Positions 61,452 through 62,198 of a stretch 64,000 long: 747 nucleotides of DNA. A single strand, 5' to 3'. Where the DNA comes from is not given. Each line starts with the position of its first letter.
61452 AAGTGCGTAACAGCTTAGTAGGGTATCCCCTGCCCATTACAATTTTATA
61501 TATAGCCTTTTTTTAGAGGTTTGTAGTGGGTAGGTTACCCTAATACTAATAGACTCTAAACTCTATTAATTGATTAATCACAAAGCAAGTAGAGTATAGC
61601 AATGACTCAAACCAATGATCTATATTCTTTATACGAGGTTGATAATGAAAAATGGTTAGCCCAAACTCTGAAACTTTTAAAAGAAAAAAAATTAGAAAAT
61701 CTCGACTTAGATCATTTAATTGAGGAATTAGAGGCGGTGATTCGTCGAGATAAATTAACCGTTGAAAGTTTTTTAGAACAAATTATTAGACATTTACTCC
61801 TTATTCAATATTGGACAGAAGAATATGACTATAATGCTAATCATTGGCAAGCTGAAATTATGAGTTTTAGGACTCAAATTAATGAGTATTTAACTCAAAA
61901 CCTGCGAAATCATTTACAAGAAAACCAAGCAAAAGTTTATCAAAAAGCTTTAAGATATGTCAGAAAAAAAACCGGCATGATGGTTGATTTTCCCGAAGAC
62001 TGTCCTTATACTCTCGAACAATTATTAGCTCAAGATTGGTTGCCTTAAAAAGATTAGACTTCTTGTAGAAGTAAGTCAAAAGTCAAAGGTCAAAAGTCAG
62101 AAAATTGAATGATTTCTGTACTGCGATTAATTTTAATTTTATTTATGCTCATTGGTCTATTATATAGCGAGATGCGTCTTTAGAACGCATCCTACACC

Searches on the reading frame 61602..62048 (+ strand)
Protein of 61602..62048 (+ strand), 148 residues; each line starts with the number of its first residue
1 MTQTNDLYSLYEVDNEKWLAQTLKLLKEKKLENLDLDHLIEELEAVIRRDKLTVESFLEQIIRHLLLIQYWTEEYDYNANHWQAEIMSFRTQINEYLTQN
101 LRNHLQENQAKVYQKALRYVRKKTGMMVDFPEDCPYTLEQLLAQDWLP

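Call 40: search_protein_families(library=pfam, proteins=[window:61602-62048:+], max_evalue=0.001)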
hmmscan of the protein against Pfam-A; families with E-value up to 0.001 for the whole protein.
window:61602-62048:+ (148 aa): 1 family
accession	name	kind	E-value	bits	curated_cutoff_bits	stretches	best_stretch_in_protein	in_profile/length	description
PF01724.21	DUF29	-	6.3e-40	137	22.5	1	10-147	1-138/138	Domain of unknown function DUF29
